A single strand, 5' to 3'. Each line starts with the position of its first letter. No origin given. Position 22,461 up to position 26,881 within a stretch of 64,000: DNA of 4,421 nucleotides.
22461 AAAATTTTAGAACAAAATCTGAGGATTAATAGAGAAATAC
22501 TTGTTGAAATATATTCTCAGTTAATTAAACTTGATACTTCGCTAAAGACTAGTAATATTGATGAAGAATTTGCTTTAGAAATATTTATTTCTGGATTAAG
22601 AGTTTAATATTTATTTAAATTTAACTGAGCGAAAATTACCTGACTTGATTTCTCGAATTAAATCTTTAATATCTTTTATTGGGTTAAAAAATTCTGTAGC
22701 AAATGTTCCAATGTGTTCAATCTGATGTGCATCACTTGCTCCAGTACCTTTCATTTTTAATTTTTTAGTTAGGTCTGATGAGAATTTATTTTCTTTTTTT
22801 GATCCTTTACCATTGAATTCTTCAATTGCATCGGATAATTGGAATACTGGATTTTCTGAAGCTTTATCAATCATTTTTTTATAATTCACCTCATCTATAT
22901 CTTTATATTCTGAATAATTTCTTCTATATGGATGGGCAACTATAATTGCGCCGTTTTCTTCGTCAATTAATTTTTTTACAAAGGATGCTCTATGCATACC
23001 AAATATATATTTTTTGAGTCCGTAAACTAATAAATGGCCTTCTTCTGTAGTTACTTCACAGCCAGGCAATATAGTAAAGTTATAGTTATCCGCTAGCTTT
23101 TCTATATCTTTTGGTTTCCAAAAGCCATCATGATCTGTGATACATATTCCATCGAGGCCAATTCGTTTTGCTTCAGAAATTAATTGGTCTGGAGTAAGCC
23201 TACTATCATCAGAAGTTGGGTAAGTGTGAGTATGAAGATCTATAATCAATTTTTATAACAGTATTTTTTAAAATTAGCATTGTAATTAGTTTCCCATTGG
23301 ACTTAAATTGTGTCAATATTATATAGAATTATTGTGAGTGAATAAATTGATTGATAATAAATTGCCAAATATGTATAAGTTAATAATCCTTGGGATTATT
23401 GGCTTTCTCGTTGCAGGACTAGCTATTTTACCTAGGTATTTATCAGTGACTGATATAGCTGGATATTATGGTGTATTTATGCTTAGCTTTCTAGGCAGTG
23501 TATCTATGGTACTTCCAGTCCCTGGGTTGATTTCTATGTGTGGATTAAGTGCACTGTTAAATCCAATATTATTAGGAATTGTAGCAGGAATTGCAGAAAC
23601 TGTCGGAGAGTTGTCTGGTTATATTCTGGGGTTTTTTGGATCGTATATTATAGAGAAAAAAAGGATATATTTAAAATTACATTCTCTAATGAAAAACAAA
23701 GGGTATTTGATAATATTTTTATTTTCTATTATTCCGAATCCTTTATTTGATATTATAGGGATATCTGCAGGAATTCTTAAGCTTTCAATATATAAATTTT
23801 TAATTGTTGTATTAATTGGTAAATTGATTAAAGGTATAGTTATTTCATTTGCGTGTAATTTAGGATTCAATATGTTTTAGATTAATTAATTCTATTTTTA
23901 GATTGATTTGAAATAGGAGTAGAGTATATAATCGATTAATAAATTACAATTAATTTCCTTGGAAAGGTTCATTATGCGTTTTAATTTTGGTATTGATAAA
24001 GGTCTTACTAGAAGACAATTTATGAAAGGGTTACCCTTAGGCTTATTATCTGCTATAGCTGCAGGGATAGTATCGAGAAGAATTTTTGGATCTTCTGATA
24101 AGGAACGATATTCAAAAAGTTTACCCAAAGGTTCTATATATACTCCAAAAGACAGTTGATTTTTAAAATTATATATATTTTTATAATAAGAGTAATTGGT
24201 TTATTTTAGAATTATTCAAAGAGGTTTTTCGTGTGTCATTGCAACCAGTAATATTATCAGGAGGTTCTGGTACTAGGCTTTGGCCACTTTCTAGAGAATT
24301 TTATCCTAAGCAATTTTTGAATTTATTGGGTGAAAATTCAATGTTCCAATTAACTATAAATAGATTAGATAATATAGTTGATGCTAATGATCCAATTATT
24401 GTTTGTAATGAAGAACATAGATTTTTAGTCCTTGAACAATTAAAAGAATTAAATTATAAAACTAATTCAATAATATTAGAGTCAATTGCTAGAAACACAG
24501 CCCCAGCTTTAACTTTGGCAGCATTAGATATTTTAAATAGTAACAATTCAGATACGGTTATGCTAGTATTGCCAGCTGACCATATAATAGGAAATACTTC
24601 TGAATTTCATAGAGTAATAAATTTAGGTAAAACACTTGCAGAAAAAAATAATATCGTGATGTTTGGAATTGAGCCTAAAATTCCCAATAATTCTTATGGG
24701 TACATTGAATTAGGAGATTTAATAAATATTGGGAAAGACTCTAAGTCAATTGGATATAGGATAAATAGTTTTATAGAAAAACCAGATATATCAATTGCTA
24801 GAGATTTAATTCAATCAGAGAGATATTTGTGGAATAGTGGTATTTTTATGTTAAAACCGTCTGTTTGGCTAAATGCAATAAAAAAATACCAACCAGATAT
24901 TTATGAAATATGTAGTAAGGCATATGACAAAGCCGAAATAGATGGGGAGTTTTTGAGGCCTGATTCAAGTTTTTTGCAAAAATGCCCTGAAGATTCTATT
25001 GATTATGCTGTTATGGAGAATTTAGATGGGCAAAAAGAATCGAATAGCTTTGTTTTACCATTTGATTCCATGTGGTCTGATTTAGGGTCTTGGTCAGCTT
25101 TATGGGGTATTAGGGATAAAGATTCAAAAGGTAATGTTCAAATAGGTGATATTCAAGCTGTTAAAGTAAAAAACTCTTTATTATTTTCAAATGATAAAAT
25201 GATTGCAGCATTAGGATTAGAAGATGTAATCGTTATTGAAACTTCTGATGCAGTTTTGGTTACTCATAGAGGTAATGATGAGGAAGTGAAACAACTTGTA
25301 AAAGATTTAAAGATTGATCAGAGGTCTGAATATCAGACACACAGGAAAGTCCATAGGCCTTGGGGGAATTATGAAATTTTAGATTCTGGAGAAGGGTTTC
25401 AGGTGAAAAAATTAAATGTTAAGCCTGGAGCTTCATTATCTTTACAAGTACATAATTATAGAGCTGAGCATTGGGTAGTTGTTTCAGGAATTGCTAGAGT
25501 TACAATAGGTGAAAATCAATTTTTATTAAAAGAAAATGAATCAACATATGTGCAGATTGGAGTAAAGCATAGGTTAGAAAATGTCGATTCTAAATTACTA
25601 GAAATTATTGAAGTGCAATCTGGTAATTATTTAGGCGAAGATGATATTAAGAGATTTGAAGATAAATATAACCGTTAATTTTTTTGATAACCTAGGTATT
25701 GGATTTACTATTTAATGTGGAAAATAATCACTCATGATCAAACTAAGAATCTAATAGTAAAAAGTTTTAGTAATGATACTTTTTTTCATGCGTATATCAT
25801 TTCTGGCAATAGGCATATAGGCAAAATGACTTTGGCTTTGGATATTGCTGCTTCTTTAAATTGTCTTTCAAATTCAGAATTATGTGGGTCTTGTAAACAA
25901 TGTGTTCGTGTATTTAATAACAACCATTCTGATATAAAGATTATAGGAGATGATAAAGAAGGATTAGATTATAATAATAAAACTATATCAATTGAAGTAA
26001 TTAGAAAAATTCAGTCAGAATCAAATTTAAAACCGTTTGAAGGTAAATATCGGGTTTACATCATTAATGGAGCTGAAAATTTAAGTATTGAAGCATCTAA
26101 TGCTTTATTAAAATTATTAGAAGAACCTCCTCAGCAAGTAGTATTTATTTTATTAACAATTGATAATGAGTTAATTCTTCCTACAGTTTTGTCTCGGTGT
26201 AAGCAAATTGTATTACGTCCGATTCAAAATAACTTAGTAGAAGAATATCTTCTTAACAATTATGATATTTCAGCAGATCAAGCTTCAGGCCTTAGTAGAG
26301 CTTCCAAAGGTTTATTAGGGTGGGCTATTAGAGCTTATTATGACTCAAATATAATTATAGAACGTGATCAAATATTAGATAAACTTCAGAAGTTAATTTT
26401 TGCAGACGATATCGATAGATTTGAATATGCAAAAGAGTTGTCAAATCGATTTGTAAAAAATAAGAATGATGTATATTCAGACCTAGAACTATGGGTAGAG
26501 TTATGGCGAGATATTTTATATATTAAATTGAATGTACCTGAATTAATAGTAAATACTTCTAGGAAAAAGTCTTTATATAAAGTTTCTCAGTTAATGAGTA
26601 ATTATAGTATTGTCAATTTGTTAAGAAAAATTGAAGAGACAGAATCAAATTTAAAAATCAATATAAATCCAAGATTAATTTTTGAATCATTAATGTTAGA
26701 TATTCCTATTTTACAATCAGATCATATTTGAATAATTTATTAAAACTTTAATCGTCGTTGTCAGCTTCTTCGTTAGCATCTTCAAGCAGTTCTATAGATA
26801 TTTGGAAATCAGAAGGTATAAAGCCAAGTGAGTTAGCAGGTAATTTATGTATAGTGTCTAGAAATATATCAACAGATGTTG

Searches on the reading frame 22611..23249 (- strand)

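Call 73: search_protein_families(library=pfam, proteins=[window:22611-23249:-], max_evalue=0.00001)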
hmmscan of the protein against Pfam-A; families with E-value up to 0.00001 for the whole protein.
window:22611-23249:- (212 aa): 2 families
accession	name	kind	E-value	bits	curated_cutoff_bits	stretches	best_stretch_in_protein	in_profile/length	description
PF13263.12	PHP_C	-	4.9e-13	48.9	21.3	1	153-205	3-55/56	PHP-associated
PF02811.25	PHP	-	3.5e-11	44.2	26.4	1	4-89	1-95/164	PHP domain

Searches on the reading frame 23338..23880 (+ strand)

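Call 73: search_protein_families(library=pfam, proteins=[window:23338-23880:+], max_evalue=0.00001)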
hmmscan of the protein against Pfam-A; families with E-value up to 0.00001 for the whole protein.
window:23338-23880:+ (180 aa): 1 family
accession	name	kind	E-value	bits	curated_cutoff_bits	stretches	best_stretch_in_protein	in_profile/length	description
PF09335.16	VTT_dom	-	1.1e-10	42.5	33.9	1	61-172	1-120/123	VTT domain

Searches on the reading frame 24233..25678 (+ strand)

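Call 73: search_protein_families(library=pfam, proteins=[window:24233-25678:+], max_evalue=0.00001)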
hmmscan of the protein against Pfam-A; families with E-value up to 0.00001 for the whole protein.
window:24233-25678:+ (481 aa): 4 families
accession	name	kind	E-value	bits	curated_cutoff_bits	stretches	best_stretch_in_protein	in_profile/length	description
PF00483.29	NTP_transferase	-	6.7e-53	180.2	21.2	1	5-298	2-243/245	Nucleotidyl transferase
PF01050.24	MannoseP_isomer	-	1.2e-48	164.5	23.6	1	363-477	2-116/116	Mannose-6-phosphate isomerase C-terminal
PF22640.1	ManC_GMP_beta-helix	-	8.9e-12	45.2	27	1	310-359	6-55/55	MannoseP isomerase/GMP-like beta-helix domain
PF07883.17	Cupin_2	-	1.4e-09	38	27.2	1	395-461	4-69/70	Cupin domain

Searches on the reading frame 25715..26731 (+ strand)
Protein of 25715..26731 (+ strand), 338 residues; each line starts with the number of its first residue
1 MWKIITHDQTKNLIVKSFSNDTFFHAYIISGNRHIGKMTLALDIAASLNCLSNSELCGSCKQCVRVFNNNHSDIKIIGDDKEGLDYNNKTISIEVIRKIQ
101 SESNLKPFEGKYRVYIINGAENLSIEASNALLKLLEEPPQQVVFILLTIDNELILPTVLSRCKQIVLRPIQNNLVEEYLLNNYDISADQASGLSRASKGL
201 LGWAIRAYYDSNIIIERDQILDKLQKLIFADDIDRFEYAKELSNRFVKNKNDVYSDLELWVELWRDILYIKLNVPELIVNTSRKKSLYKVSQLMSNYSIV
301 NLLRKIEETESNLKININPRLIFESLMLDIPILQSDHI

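Call 73: search_protein_families(library=pfam, proteins=[window:25715-26731:+], max_evalue=0.00001)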
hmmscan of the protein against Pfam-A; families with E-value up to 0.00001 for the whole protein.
window:25715-26731:+ (338 aa): 1 family
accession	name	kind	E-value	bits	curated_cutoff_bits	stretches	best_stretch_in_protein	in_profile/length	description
PF13177.12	DNA_pol3_delta2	-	1.4e-48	165.3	27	1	7-170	2-160/161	DNA polymerase III, delta subunit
